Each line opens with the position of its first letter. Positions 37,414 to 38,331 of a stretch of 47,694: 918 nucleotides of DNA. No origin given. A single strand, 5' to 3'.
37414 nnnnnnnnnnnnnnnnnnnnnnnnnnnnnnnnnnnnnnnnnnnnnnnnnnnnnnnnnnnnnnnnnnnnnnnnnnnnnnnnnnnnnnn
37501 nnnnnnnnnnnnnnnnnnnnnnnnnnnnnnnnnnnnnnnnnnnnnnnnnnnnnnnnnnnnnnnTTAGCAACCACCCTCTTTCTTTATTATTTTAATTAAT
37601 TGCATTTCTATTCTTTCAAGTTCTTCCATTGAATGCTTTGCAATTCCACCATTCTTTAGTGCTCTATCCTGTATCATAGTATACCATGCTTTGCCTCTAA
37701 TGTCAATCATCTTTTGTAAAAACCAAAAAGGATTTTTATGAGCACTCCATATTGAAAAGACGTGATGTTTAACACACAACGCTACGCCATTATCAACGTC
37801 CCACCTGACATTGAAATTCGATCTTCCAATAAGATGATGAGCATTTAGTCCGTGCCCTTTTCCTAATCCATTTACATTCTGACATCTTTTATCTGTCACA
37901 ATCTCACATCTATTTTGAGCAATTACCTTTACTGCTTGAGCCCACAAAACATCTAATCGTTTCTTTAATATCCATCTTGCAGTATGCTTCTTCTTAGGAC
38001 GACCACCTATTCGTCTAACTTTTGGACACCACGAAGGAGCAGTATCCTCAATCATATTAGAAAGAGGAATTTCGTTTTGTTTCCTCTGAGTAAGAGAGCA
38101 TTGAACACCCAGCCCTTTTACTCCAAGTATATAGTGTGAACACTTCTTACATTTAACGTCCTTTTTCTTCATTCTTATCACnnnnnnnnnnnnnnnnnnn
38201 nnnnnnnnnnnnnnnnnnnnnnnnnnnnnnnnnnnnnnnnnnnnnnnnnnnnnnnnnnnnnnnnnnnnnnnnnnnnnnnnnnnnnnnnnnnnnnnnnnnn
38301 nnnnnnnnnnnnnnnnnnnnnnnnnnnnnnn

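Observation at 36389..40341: Six-gene translationally coupled RNA heal-and-seal island ending in RtcB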

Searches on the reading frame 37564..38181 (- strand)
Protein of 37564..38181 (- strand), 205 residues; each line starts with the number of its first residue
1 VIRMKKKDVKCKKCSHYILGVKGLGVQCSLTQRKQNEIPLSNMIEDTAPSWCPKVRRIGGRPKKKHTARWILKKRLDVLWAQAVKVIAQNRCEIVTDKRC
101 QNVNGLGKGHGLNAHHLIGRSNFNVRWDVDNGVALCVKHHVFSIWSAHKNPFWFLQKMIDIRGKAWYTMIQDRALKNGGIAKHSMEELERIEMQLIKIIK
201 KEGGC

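Call 3: search_protein_families(library=pfam, proteins=[window:37564-38181:-], max_evalue=0.01)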
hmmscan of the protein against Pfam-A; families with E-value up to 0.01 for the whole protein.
window:37564-38181:- (205 aa): 0 families

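Call 5: search_protein_families(library=phrogs, proteins=[window:37564-38172:-], max_evalue=0.001)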
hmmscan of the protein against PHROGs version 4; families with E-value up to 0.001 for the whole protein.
window:37564-38172:- (202 aa): 0 families

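Call 6: search_protein_families(library=ncbifam, proteins=[window:37564-38172:-], max_evalue=0.01)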
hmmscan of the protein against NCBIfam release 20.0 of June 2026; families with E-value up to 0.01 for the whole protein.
window:37564-38172:- (202 aa): 0 families

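Call 29: search_dna_similar(query=window:37564-38172:-, collection=phages, mode=protein, max_rows=40, max_evalue=0.001)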
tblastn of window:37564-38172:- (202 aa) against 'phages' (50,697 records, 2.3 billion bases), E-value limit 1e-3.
No match.

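Call 30: find_homologous_proteins(query=window:37564-38172:-, max_evalue=0.001)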
Query window:37564-38172:- (202 aa): 12 proteins with E <= 0.001 among 36 candidates.
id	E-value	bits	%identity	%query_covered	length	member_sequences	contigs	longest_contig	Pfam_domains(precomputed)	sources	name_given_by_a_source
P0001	1.8e-135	467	100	100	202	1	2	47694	-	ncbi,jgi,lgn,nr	ncbi:MAG: hypothetical protein E3J83_03285 [Candidatus Atribacteria bacterium]|nr:MAG: hypothetical 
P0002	5.9e-96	338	73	100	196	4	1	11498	-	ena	-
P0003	4.6e-94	332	69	94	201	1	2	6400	-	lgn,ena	-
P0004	1.7e-91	324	71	99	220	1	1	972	-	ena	-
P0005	3.0e-90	320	68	100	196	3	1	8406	-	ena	-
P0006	5.2e-89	315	66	99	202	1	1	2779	-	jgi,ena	-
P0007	7.1e-89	315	70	100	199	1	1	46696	-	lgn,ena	-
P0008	1.2e-88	314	68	99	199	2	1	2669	-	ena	-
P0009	1.9e-87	310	71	88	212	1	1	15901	-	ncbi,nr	ncbi:hypothetical protein KAU34_10430 [candidate division WOR-3 bacterium]|nr:hypothetical protein [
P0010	9.1e-87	308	65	100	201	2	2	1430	-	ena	-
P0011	3.5e-84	300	66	88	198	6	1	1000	-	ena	-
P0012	1.1e-63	233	83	59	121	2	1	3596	-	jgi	-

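Call 31: search_solved_structures(query=window:37564-38172:-, max_evalue=1)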
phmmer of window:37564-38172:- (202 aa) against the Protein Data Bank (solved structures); distinct sequences matched with E-value up to 1: 2.
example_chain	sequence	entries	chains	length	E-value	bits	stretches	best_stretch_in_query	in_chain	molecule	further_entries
1qas_A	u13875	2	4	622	0.34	13.8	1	72-128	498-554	PHOSPHOLIPASE C DELTA-1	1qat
1djg_A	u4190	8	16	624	0.34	13.8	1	72-128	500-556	PHOSPHOINOSITIDE-SPECIFIC PHOSPHOLIPASE C, ISOZYME DELTA1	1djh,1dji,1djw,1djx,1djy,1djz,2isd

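Call 32: find_encoding_contigs(protein=P0007, flank=10000, max_places=3)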
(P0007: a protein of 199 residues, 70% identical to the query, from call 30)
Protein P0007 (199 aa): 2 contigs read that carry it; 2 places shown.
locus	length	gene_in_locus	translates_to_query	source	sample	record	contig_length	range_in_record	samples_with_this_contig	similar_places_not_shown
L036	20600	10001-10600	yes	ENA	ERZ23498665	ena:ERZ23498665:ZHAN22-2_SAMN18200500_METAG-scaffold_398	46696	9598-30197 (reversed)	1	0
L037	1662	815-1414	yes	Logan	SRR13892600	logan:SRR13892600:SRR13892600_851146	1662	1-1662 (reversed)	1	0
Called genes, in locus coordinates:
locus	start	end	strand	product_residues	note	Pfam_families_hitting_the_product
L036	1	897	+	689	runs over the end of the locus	-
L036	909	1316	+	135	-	-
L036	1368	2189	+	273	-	-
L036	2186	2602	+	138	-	-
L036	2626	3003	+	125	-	PF06725:3D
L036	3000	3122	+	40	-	-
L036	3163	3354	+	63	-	-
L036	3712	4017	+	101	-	-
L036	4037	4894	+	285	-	-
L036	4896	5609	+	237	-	PF09524:Phg_2220_C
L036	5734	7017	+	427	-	PF00772:DnaB, PF03796:DnaB_C, PF06745:ATPase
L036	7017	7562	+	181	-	PF05063:MT-A70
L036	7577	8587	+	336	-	PF10127:RlaP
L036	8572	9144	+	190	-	PF01966:HD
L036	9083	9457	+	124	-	-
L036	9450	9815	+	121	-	PF18909:dGTP_diPhyd_N (weak)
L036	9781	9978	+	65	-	-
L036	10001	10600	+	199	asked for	-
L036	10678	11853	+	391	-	PF01139:RtcB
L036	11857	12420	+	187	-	PF07460:NUMOD3 (faint), PF01844:HNH (weak)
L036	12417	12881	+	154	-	-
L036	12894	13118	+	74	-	-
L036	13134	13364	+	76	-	-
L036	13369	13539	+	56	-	-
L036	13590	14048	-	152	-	-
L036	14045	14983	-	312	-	-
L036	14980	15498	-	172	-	-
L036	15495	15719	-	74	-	-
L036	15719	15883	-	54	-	-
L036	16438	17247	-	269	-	PF13230:GATase_4 (weak)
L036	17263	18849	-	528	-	PF12224:Amidoligase_2 (weak)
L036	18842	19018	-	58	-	-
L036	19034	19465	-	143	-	-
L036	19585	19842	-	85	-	-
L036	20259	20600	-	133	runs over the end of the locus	-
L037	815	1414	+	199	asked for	-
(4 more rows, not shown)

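Call 33: find_encoding_contigs(protein=P0009, flank=10000, max_places=3)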
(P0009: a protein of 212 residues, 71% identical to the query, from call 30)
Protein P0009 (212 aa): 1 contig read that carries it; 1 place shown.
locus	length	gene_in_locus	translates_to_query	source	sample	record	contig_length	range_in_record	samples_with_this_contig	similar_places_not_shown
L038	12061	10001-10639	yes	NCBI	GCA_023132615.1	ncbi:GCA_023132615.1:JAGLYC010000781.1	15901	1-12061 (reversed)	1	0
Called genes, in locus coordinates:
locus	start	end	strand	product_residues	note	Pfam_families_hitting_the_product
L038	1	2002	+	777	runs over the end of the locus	-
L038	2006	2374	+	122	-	-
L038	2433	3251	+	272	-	-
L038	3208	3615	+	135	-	PF06725:3D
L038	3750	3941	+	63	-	-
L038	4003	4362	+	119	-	-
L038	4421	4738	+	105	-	-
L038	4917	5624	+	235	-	-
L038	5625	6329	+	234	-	PF09524:Phg_2220_C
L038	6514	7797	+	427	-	PF00772:DnaB, PF03796:DnaB_C, PF06745:ATPase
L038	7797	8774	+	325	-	PF10127:RlaP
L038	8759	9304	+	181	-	PF01966:HD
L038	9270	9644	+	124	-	-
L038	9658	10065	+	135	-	PF18909:dGTP_diPhyd_N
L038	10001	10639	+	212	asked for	-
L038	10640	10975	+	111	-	PF03819:MazG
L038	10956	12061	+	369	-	PF01139:RtcB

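Call 34: find_encoding_contigs(protein=P0002, flank=10000, max_places=3)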
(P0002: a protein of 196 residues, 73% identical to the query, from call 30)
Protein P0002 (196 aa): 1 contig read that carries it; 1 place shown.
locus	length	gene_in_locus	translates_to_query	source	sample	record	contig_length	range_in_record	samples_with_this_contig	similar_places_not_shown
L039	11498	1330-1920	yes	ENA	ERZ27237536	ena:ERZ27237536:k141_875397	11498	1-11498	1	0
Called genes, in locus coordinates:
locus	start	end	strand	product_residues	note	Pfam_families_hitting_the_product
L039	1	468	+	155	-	?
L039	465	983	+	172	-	-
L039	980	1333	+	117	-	-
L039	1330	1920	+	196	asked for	-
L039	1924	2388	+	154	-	-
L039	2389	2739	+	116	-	-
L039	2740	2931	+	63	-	-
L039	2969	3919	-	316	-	-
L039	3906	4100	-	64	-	-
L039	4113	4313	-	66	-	-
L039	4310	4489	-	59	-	-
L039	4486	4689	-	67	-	-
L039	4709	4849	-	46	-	-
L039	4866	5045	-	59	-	-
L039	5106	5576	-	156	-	-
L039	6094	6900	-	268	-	-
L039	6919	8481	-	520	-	PF12224:Amidoligase_2 (weak)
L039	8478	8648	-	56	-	-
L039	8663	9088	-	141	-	-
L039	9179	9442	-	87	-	-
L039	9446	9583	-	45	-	-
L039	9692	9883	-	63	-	-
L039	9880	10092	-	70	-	-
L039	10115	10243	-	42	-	-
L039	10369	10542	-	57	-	-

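Call 36: find_encoding_contigs(protein=P0005, flank=10000, max_places=3)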
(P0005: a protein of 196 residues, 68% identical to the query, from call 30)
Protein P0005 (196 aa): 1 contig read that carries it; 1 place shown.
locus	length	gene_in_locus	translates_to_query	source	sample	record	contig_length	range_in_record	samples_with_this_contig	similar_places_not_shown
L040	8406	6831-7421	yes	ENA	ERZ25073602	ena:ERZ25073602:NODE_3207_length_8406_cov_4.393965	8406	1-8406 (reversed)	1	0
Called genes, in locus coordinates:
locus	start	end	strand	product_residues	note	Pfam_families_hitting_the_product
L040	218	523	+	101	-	-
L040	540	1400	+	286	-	-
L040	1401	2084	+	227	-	PF09524:Phg_2220_C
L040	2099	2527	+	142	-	-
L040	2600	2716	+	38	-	-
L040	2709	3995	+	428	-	PF00772:DnaB, PF03796:DnaB_C, PF06745:ATPase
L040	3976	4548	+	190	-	PF05063:MT-A70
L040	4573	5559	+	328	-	PF10127:RlaP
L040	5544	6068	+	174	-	PF01966:HD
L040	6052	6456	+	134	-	-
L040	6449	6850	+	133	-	PF18909:dGTP_diPhyd_N (weak)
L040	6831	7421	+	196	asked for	-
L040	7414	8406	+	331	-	?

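Call 37: find_encoding_contigs(protein=P0003, flank=10000, max_places=3)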
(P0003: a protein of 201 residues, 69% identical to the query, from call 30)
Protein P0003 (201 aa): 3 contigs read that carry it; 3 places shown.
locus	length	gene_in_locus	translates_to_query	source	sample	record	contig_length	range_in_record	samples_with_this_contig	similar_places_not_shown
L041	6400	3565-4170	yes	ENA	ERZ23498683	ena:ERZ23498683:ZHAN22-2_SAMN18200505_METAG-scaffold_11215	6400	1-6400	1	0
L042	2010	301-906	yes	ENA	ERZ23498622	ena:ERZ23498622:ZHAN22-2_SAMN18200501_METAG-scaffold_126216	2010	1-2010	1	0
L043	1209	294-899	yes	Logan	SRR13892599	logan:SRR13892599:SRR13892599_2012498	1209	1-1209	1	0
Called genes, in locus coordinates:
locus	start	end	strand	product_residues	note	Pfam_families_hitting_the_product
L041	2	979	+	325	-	?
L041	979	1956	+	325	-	PF10127:RlaP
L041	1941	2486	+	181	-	PF01966:HD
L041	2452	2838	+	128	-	-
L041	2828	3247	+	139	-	-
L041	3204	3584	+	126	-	PF18909:dGTP_diPhyd_N (weak)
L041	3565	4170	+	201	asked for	-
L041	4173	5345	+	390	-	PF01139:RtcB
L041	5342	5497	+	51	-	-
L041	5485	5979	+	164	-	-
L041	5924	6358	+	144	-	-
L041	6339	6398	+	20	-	?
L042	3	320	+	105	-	?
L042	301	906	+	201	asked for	-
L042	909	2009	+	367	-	?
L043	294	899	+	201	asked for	-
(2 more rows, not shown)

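Call 38: search_protein_families(library=pfam, proteins=[L039:1-468:+, L039:465-983:+, L039:980-1333:+, L039:1330-1920:+, L036:9781-9978:+, L036:11857-12420:+, L038:10640-10975:+, L038:9658-10065:+], max_evalue=0.01)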
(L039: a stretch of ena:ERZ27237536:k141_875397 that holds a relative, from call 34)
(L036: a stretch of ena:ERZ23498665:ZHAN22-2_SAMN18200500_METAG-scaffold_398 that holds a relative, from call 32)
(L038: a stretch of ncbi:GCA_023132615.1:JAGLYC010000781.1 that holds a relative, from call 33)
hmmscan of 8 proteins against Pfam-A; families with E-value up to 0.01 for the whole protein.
L039:1-468:+ (155 aa): 1 family
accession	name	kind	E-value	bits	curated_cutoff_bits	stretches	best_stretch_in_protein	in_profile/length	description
PF05063.20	MT-A70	-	8e-22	78.4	23.9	1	2-152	21-170/172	MT-A70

L039:465-983:+ (172 aa): 2 families
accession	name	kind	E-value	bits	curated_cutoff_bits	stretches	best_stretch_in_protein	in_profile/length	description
PF07669.17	Eco57I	-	0.0014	19.2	25.3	1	49-91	48-92/171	Eco57I restriction-modification methylase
PF13651.11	EcoRI_methylase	-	0.0018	18.1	26.4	1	71-109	136-174/345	Adenine-specific methyltransferase EcoRI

L039:980-1333:+ (117 aa): 0 families

L039:1330-1920:+ (196 aa): 1 family
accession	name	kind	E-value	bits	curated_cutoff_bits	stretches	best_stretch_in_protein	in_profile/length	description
PF09348.15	DUF1990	-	0.0042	17.6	23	1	75-129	72-125/157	Domain of unknown function (DUF1990)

L036:9781-9978:+ (65 aa): 0 families

L036:11857-12420:+ (187 aa): 3 families
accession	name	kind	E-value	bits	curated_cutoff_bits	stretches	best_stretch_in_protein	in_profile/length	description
PF01844.29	HNH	-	1.3e-06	28.9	21.4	1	122-167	1-47/47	HNH endonuclease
PF07460.16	NUMOD3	-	3.9e-06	27.1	20.4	1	39-63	1-25/37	NUMOD3 motif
PF13391.12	HNH_2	-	0.0061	16.8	21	0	132-167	12-61/66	HNH endonuclease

L038:10640-10975:+ (111 aa): 2 families
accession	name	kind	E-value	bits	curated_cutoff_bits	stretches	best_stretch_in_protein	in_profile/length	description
PF03819.22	MazG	-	1.1e-08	35.6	22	1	31-97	8-70/74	MazG nucleotide pyrophosphohydrolase domain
PF08761.16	dUTPase_2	-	0.00019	22.2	22.9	1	20-87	23-91/162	dUTPase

L038:9658-10065:+ (135 aa): 1 family
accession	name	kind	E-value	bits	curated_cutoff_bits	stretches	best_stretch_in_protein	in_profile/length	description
PF18909.5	dGTP_diPhyd_N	-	1.2e-19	70.6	27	1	38-118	7-92/99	dATP/dGTP diphosphohydrolase, N-terminal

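Call 40: search_protein_families(library=pfam, alignment_id=A1, max_evalue=5)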
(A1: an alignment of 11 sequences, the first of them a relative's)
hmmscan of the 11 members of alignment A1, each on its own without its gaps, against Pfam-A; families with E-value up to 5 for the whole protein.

A. member 1, P0001 (202 aa): 1 family
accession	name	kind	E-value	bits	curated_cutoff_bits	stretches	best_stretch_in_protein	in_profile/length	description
PF09348.15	DUF1990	-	0.1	13.1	23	1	83-134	75-125/157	Domain of unknown function (DUF1990)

B. families by the number of members that match (of 11 scanned): 8 families
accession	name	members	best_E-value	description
PF13391.12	HNH_2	6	0.0043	HNH endonuclease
PF09348.15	DUF1990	3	0.0042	Domain of unknown function (DUF1990)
PF08792.16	A2L_zn_ribbon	2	0.11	A2L zinc ribbon domain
PF16278.11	zf-C2HE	2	0.11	C2HE / C2H2 / C2HC zinc-binding finger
PF01844.29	HNH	1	0.022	HNH endonuclease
PF06366.19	FlhE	1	0.028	Flagellar protein FlhE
PF14412.12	AHH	1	0.068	A nuclease family of the HNH/ENDO VII superfamily with conserved AHH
PF23479.1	Microp_apicomplexa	1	0.15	Apicomplexa microprotein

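Call 51: predict_structure(alignment_id=A1)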
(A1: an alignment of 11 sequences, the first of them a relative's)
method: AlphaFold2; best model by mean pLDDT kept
length: 202 residues; sequences in the alignment: 11
mean_pLDDT: 54.3   pTM: 0.40
mean pLDDT of the five models: 54.3, 45.2, 44.6, 43.4, 37.8
residues with pLDDT >= 90: 0; 70-90: 47; 50-70: 55; < 50: 100
segments of 3 or more residues with pLDDT < 50: 18-21, 57-59, 88-178
pLDDT, mean of each block of 10 residues (from residue 1): 74 60 66 63 72 64 70 63 55 45 35 33 40 39 38 37 44 45 74 70 39
secondary structure, 60 per line:
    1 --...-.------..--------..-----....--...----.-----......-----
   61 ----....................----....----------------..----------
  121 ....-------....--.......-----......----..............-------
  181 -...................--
elements in order: H31-34 H50-55 H65-84 E89-92 E121-124 E132-135 H138-144 H150-155 H160-173 H182-200

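Call 54: search_solved_structures(query=A1, max_evalue=10, show_alignments=2)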
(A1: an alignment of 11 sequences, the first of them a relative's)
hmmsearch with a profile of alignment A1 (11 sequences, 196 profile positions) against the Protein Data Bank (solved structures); distinct sequences matched with E-value up to 10: 0.

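Call 71: search_protein_representatives(alignment_id=A1)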
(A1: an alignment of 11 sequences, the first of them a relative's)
Query: 11 sequences, 196 profile positions. Proteins with E-value up to 0.001 (for the whole library): 1464; up to 1e-10: 271; up to 1e-30: 4. The best 150 are listed.
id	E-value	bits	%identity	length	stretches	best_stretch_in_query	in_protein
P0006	8.7e-113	391.1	-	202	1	1-195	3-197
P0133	6.1e-38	146.9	-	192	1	8-194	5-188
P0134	2.0e-37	145.2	-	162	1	52-193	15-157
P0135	3.5e-36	141.1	-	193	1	7-189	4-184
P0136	7.6e-25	104.1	-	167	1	54-191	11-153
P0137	1.4e-24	103.3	-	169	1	35-185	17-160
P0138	5.1e-24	101.4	-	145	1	51-189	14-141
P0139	8.5e-24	100.7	-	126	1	58-168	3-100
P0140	1.5e-22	96.6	-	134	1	63-168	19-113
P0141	9.2e-22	94.1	-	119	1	75-193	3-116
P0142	2.1e-21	92.9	-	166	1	59-194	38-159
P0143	4.2e-21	91.9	-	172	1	55-168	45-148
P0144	5.1e-21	91.6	-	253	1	57-191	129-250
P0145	8.0e-21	91.0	-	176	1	46-172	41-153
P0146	1.5e-20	90.2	-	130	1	66-188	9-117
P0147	4.2e-20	88.6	-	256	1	23-183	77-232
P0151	2.1e-19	86.4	-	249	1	47-166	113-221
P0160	1.4e-18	83.6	-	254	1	67-177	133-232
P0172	1.6e-17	80.3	-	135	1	56-183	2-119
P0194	3.3e-16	76.0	-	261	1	60-169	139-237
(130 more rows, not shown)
